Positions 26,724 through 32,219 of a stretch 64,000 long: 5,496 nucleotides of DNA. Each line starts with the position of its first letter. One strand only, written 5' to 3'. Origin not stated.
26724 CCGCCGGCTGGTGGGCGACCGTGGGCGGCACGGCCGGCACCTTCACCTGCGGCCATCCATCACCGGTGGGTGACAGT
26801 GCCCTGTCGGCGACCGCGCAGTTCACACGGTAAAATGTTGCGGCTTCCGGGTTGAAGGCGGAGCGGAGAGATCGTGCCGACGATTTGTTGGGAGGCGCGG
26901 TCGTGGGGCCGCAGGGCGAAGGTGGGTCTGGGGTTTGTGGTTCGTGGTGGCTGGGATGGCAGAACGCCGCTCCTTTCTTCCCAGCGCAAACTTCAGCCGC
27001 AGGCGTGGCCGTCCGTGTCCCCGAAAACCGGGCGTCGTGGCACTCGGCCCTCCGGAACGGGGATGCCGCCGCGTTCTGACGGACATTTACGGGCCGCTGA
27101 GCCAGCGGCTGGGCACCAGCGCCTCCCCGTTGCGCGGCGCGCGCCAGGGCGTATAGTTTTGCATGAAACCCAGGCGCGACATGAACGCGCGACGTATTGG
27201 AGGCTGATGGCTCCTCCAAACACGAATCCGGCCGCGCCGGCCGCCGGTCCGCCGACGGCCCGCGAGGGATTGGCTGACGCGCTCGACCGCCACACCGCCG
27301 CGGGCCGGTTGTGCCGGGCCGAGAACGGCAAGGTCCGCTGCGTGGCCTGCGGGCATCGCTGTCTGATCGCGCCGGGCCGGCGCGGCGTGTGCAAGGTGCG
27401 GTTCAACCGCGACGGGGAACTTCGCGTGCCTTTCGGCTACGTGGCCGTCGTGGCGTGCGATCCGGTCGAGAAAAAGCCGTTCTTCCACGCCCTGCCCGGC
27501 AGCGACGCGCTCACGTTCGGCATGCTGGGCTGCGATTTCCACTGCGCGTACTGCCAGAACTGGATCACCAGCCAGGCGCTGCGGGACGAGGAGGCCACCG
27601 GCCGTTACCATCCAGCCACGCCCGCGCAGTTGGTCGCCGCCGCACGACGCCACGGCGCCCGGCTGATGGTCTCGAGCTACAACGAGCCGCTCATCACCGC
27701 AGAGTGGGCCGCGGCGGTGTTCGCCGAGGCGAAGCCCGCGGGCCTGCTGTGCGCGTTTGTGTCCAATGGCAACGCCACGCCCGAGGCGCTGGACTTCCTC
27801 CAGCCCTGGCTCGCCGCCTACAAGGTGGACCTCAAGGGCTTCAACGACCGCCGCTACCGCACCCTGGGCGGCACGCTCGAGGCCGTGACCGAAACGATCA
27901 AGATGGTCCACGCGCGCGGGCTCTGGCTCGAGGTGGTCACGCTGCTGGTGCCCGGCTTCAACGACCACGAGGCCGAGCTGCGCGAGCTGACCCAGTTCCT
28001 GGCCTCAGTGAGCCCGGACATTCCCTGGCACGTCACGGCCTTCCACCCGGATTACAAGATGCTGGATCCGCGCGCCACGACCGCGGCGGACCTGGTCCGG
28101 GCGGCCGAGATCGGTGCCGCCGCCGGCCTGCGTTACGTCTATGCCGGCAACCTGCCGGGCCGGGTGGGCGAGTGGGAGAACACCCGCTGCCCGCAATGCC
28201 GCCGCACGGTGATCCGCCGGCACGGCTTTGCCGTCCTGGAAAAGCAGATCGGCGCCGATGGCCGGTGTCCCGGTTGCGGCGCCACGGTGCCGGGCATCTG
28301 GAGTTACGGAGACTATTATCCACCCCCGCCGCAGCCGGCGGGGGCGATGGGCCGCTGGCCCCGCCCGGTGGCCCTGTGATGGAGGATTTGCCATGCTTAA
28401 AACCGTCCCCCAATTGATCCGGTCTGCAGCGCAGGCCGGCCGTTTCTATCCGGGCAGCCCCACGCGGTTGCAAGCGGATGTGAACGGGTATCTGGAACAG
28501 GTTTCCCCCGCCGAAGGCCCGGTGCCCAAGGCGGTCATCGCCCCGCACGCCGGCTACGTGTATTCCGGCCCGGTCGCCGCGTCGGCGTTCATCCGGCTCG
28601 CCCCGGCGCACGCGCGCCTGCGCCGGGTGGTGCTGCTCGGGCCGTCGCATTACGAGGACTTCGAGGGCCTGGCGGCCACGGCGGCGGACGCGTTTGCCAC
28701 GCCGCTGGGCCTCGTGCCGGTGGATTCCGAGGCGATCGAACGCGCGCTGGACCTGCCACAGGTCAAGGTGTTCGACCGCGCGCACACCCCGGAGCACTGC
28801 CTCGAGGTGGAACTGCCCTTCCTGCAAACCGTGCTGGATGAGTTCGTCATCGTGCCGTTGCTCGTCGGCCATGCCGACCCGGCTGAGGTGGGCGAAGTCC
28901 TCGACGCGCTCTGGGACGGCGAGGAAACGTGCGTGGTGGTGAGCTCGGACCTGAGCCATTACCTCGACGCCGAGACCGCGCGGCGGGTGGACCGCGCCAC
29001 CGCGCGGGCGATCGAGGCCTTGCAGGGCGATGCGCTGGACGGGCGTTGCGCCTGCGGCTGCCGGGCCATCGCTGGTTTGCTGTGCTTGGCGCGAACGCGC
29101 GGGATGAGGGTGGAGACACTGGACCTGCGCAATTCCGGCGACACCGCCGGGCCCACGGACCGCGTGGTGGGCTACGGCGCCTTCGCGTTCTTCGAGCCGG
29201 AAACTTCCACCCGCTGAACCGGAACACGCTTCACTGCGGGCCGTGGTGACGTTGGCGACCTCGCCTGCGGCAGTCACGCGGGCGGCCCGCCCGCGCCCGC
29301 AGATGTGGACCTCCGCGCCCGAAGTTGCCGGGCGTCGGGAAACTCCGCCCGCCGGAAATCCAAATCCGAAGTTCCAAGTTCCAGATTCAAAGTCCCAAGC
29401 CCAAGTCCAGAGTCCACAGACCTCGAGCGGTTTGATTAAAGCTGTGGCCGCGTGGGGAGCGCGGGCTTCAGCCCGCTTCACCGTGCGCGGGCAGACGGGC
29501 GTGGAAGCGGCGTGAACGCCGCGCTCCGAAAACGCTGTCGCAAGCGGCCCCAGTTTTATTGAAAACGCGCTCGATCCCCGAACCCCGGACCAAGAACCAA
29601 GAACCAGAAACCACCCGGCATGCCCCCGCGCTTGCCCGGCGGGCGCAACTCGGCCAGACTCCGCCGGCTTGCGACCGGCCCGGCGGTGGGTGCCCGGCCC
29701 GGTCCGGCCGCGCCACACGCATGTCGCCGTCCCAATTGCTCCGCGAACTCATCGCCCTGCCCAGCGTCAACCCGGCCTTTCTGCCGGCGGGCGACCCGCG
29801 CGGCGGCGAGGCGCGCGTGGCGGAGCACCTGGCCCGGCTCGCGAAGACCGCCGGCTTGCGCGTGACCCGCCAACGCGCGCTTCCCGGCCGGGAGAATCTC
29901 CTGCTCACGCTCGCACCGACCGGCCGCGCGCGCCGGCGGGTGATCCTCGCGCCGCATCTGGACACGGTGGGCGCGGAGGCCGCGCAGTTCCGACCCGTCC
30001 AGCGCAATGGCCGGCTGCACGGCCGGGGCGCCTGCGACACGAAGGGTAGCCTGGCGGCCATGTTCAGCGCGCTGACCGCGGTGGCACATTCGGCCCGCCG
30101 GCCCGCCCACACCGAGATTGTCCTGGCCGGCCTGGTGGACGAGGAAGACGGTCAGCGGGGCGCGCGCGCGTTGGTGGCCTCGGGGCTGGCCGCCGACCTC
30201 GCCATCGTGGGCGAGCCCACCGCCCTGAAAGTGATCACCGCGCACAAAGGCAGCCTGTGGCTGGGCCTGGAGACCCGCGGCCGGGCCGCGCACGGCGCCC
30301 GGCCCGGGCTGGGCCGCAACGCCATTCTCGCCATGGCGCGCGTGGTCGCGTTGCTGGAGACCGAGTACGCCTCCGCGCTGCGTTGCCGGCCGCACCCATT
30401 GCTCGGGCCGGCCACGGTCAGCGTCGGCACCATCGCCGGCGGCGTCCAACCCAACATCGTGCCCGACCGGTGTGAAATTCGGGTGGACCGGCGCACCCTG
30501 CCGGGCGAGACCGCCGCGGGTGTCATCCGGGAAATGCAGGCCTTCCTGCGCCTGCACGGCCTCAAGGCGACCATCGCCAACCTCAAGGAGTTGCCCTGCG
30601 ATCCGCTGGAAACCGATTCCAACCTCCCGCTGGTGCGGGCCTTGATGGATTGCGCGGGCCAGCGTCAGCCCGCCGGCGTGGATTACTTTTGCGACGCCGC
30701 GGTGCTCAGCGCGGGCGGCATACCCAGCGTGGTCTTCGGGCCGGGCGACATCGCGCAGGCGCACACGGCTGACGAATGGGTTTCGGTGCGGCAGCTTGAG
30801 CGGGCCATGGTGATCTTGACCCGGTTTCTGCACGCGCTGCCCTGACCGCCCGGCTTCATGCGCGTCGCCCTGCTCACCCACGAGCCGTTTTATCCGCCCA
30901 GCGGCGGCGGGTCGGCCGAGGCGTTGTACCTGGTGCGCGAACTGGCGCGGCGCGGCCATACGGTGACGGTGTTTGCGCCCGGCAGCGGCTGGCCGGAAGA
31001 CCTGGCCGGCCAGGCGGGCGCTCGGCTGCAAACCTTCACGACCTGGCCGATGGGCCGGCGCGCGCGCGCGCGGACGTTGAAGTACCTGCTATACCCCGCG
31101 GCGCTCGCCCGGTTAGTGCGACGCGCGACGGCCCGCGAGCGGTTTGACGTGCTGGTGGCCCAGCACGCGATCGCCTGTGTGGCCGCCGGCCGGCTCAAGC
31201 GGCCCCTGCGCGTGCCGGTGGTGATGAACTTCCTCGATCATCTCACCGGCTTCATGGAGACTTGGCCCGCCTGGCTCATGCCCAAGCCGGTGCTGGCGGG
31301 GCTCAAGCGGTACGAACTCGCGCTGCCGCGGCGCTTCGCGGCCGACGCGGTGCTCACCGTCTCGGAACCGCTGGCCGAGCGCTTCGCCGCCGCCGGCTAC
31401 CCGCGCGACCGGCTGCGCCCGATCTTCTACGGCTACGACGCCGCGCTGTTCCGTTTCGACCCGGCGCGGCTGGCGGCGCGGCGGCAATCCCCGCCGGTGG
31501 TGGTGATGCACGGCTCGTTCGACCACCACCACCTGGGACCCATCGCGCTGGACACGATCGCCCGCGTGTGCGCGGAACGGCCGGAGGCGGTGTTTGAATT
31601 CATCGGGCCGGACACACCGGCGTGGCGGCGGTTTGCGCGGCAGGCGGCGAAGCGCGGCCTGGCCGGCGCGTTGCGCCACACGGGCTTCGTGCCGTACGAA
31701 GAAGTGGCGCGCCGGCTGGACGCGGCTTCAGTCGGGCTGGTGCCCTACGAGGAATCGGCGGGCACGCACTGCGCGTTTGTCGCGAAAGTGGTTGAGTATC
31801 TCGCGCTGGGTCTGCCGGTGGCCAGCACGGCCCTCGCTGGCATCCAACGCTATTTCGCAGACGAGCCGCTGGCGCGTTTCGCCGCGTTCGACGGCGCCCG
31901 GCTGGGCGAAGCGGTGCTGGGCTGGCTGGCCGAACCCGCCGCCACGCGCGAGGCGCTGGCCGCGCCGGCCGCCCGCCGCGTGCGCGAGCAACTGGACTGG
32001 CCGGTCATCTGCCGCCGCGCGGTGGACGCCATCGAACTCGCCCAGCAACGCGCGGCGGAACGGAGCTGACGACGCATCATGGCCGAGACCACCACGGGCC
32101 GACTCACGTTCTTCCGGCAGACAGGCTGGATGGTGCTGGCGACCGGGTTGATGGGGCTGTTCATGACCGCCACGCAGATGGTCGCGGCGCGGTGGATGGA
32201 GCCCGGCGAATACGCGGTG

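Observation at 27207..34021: AmmeMemoRadiSam trio split by an M20 deacylase, a GT4 glycosyltransferase and a flippase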

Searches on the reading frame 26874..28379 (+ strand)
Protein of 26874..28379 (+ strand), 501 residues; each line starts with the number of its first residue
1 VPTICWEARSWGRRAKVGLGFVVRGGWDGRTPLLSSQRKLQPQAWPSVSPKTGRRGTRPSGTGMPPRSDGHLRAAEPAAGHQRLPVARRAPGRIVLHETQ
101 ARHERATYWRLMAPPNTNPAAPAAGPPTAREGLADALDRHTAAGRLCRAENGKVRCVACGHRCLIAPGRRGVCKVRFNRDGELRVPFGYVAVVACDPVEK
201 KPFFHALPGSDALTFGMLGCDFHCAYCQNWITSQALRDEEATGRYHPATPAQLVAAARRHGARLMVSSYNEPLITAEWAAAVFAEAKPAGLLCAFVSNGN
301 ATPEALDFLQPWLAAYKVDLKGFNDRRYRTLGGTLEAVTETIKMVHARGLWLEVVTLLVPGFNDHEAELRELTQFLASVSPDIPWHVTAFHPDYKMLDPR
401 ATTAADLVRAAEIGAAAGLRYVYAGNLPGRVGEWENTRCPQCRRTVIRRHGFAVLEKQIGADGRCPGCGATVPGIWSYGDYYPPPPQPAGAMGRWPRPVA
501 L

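Call 3: search_protein_families(library=pfam, proteins=[window:26874-28379:+], max_evalue=0.001)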
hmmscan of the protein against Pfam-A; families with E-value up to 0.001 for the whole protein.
window:26874-28379:+ (501 aa): 1 family
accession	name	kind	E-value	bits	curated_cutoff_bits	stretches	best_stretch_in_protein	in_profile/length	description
PF04055.27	Radical_SAM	-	3.7e-17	63.4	29.5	1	219-369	6-162/166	Radical SAM superfamily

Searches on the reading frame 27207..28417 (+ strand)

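Call 3: search_protein_families(library=pfam, proteins=[window:27311-28417:+], max_evalue=0.001)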
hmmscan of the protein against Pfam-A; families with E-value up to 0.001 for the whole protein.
window:27311-28417:+ (368 aa): 0 families

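Call 4: search_protein_families(library=ncbifam, proteins=[window:27207-28379:+], max_evalue=0.001)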
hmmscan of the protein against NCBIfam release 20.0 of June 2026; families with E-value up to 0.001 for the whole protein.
window:27207-28379:+ (390 aa): 10 families
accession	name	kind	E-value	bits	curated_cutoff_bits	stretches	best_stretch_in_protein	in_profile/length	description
TIGR04337.1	AmmeMemoSam_rS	hypoth_equivalog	2.1e-82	276.8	220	1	38-366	7-334/349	AmmeMemoRadiSam system radical SAM enzyme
TIGR04041.1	activase_YjjW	hypoth_equivalog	1e-14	54.6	250.2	1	157-281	115-240/276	YjjW family glycine radical enzyme activase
NF048010.1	SfplDhtActHpsHDes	equivalog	2.4e-12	46.3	430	1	150-280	132-264/298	(2S)-3-sulfopropanediol dehydratase activating enzyme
TIGR02493.1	PFLA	equivalog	3.3e-12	46.3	231.75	1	105-268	21-186/235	pyruvate formate-lyase-activating protein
TIGR02494.1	PFLE_PFLC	subfamily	4.4e-09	36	174.35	1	159-280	132-255/293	glycyl-radical enzyme activating protein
TIGR02495.1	NrdG2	equivalog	1.9e-07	30.6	131.15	1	97-265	14-180/193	anaerobic ribonucleoside-triphosphate reductase activating protein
TIGR04395.1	cutC_activ_rSAM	equivalog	7.3e-07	28.7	360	1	159-267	138-247/309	choline TMA-lyase-activating enzyme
NF033719.1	ind_deCO2_activ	equivalog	0.00016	21.1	425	0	157-267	136-247/302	indoleacetate decarboxylase activase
TIGR04003.1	rSAM_BssD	equivalog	0.00032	19.9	496.45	1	193-269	171-248/314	[benzylsuccinate synthase]-activating enzyme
NF043069.1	T4HPD_activ_SAM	equivalog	0.00043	19.7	425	0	158-269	131-243/299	trans-4-hydroxy-L-proline dehydratase activase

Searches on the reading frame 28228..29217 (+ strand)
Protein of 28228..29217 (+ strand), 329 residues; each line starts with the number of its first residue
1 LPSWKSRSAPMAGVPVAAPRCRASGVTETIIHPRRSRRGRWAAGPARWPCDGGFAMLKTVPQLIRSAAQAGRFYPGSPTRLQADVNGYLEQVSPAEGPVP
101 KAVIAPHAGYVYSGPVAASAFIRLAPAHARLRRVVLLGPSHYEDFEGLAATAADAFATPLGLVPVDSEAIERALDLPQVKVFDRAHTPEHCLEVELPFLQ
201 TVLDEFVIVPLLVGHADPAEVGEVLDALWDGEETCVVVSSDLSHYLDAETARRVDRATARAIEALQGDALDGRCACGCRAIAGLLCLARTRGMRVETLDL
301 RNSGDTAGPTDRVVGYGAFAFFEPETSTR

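Call 3: search_protein_families(library=pfam, proteins=[window:28228-29217:+], max_evalue=0.001)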
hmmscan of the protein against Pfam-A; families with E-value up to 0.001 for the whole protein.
window:28228-29217:+ (329 aa): 1 family
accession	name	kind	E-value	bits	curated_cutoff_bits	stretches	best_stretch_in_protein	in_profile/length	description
PF01875.22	Memo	-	5.2e-49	167.3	27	1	67-318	2-267/269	Memo-like protein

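Call 4: search_protein_families(library=ncbifam, proteins=[window:28393-29217:+], max_evalue=0.001)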
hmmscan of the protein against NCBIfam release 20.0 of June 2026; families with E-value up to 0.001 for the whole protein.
window:28393-29217:+ (274 aa): 2 families
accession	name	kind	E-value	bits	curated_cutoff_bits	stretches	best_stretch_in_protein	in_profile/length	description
TIGR04336.1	AmmeMemoSam_B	hypoth_equivalog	1.3e-76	257.4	26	1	10-266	1-270/270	AmmeMemoRadiSam system protein B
NF001987.0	PRK00782.1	equivalog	1.3e-45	155.8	295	1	9-265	2-264/267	MEMO1 family protein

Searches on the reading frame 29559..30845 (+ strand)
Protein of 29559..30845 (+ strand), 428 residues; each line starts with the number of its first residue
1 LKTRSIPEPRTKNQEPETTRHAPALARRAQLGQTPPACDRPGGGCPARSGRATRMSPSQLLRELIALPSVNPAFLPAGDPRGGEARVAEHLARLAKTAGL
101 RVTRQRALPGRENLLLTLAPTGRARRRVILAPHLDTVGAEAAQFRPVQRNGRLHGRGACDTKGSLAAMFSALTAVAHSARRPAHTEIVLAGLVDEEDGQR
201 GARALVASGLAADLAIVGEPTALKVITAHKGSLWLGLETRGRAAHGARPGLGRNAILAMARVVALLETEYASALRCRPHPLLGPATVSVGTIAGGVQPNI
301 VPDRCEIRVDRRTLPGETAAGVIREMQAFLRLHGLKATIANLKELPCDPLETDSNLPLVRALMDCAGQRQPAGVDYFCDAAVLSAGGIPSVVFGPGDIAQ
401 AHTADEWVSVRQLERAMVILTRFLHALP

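Call 3: search_protein_families(library=pfam, proteins=[window:29559-30845:+], max_evalue=0.001)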
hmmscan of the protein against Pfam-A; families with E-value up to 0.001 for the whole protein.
window:29559-30845:+ (428 aa): 3 families
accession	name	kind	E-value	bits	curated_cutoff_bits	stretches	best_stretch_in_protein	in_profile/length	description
PF01546.33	Peptidase_M20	-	8.7e-28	98.1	24.6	1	130-425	2-205/206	Peptidase family M20/M25/M40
PF07687.19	M20_dimer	-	1e-21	77.3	21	1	227-334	1-103/107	Peptidase dimerisation domain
PF04389.22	Peptidase_M28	-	4.2e-07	30.3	21.3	1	113-207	1-78/193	Peptidase family M28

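Call 4: search_protein_families(library=ncbifam, proteins=[window:29559-30845:+], max_evalue=0.001)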
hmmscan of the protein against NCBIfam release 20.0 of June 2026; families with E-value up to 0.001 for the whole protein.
window:29559-30845:+ (428 aa): 47 families (the best 25 are shown)
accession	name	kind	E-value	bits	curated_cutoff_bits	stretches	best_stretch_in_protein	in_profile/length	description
TIGR01892.1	AcOrn-deacetyl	equivalog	2e-61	208.1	297.7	1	60-422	2-363/365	acetylornithine deacetylase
NF005710.0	PRK07522.1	subfamily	1.1e-56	192.7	412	1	86-426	30-387/391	acetylornithine deacetylase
TIGR01910.1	DapE-ArgE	subfamily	2.8e-56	191.3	217.6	1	59-416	2-370/373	ArgE/DapE family deacylase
NF006402.0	PRK08651.1-5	equivalog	8.5e-48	163.2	369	1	126-425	60-365/369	succinyl-diaminopimelate desuccinylase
TIGR01900.1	dapE-gram_pos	equivalog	1.6e-47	162.1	304.2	1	84-425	22-351/351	succinyl-diaminopimelate desuccinylase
NF003474.0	PRK05111.1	equivalog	3.7e-47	161.1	460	1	59-425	10-378/383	acetylornithine deacetylase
NF006365.0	PRK08588.1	subfamily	5.1e-44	151.1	289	1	59-419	11-372/383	succinyl-diaminopimelate desuccinylase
NF006400.0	PRK08651.1-3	equivalog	1.2e-40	139.6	374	1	142-425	105-404/410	succinyl-diaminopimelate desuccinylase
NF009555.0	PRK13004.1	equivalog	2.1e-39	135.5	321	1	122-340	66-289/399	YgeY family selenium metabolism-linked hydrolase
NF006399.0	PRK08651.1-2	equivalog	2e-38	132.5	381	2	59-270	8-217/405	succinyl-diaminopimelate desuccinylase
NF006439.0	PRK08737.1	equivalog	3.5e-35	121.7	345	1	127-424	65-361/364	acetylornithine deacetylase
NF005306.0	PRK06837.1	subfamily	3e-33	115.3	376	1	108-422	80-416/427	ArgE/DapE family deacylase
NF006405.0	PRK08652.1-3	equivalog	6.9e-33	114.3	455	1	117-426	50-363/367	acetylornithine deacetylase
NF009558.0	PRK13013.1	equivalog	1.6e-30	106.1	428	1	111-422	73-418/429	acetylornithine deacetylase/succinyl-diaminopimelate desuccinylase family protein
NF005373.0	PRK06915.1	equivalog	7.1e-30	104.3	428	1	113-424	82-414/422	peptidase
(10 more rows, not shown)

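Call 53: search_solved_structures(query=window:29721-30842:+, max_evalue=1e-10)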
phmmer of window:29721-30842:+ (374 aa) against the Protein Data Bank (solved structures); distinct sequences matched with E-value up to 1e-10: 14.
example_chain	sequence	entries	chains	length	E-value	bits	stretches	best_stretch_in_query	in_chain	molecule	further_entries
7rsf_A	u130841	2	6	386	6.2e-32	114.6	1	5-371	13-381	Acetylornithine deacetylase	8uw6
7uoi_A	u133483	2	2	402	5.7e-29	104.8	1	27-357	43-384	succinyl-diaminopimelate desuccinylase | Probable succinyl-diaminopimelate desuccinylase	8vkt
3ct9_A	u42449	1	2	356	2.4e-27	99.5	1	59-370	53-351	Acetylornithine deacetylase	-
2f7v_A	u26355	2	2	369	1.2e-24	90.6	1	74-370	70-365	aectylcitrulline deacetylase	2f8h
3tx8_A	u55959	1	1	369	6.5e-20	75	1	57-370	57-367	Succinyl-diaminopimelate desuccinylase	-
2rb7_A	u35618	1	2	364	5e-18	68.8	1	66-360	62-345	Peptidase, M20/M25/M40 family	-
4q7a_A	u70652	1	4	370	1.2e-16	64.3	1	26-196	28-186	N-acetyl-ornithine/N-acetyl-lysine deacetylase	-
3pfo_A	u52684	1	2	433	3.9e-16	62.6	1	65-293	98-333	putative acetylornithine deacetylase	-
1vgy_A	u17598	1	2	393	1.1e-14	57.8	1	86-283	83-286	succinyl-diaminopimelate desuccinylase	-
4ppz_A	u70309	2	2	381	1.2e-14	57.7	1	86-283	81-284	Succinyl-diaminopimelate desuccinylase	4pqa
4o23_A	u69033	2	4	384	1.2e-14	57.7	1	86-283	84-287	Succinyl-diaminopimelate desuccinylase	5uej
5xoy_A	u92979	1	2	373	2.4e-13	53.5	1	24-373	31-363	[LysW]-lysine hydrolase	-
7ljh_A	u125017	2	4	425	2.8e-12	49.9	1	30-359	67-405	Poly(Aspartic acid) hydrolase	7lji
7lgp_A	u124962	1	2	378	3.2e-11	46.4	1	89-285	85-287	Succinyl-diaminopimelate desuccinylase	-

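Call 82: search_solved_structures(query=window:29721-30842:+, max_evalue=1e-25, show_alignments=1)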
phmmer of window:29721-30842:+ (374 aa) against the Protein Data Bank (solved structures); distinct sequences matched with E-value up to 1e-25: 3.
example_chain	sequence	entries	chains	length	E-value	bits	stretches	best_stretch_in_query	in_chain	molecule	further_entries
7rsf_A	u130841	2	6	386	6.2e-32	114.6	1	5-371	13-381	Acetylornithine deacetylase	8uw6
7uoi_A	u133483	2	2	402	5.7e-29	104.8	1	27-357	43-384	succinyl-diaminopimelate desuccinylase | Probable succinyl-diaminopimelate desuccinylase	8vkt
3ct9_A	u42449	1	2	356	2.4e-27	99.5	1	59-370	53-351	Acetylornithine deacetylase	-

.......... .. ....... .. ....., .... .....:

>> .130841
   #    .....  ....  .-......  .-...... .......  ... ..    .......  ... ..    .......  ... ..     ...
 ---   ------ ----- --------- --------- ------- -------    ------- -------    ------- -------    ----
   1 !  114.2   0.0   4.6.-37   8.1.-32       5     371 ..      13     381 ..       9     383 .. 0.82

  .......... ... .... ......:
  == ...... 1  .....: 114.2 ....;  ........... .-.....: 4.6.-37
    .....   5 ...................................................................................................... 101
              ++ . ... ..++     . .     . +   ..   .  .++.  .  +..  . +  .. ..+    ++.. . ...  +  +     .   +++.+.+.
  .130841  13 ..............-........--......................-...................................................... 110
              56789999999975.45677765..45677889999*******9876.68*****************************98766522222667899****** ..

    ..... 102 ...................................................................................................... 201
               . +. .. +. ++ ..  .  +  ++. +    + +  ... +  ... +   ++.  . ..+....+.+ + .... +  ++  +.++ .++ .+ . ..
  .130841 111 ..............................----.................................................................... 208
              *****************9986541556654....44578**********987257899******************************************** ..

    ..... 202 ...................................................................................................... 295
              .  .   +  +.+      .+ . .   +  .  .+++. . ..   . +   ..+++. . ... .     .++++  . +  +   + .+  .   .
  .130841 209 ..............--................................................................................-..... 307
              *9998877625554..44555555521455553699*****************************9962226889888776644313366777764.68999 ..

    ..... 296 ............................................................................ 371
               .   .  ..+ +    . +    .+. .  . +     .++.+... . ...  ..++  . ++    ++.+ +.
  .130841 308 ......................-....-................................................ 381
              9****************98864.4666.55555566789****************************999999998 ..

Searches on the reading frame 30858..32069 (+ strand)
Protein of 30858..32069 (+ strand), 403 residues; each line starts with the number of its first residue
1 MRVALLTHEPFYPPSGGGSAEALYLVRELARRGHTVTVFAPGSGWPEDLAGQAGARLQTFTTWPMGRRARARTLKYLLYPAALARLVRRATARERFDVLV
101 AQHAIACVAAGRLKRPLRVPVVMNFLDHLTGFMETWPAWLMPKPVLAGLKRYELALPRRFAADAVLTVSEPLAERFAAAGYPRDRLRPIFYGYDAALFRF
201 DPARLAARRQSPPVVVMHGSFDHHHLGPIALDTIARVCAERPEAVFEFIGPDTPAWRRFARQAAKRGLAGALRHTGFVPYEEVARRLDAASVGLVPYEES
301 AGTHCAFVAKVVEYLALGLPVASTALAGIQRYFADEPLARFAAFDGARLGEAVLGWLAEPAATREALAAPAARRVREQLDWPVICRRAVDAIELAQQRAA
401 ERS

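Call 3: search_protein_families(library=pfam, proteins=[window:30858-32069:+], max_evalue=0.001)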
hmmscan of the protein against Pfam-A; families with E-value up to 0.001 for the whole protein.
window:30858-32069:+ (403 aa): 5 families
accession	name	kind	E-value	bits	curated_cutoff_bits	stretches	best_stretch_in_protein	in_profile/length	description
PF13439.12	Glyco_transf_4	-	2.9e-19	70.1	28.5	1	16-195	2-168/170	Glycosyltransferase Family 4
PF13579.12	Glyco_trans_4_4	-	5.6e-18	66.2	29.7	1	16-191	1-157/158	Glycosyl transferase 4-like domain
PF13692.12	Glyco_trans_1_4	-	1.4e-10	42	27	1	213-336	2-118/142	Glycosyl transferases group 1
PF00534.26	Glycos_transf_1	-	3.8e-08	33.5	26.4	1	210-337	13-135/172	Glycosyl transferases group 1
PF13524.12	Glyco_trans_1_2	-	4e-08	33.7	25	1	237-380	9-134/144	Glycosyl transferase-like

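Call 4: search_protein_families(library=ncbifam, proteins=[window:30858-32069:+], max_evalue=0.001)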
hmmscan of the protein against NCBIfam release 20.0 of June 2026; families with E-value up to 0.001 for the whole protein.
window:30858-32069:+ (403 aa): 4 families
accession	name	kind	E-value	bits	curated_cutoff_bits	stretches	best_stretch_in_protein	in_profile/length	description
TIGR04063.1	stp3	hypoth_equivalog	1.3e-09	37.5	442.05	1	161-384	157-384/397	TIGR04063 family PEP-CTERM/XrtA system glycosyltransferase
TIGR04047.1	MSMEG_0565_glyc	hypoth_equivalog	1.4e-09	37.5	259.85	1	2-390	1-369/373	MSMEG_0565 family glycosyltransferase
NF047676.1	TeichurnBiosyTuaH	equivalog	1.4e-08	34.1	550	1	232-334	230-329/384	teichuronic acid biosynthesis protein TuaH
TIGR04005.1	wcaL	equivalog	1.6e-05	24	537.6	1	162-331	175-341/406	colanic acid biosynthesis glycosyltransferase WcaL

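Call 50: search_solved_structures(query=window:30858-32066:+, max_evalue=0.00001)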
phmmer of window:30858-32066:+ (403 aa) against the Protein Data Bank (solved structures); distinct sequences matched with E-value up to 0.00001: 0.
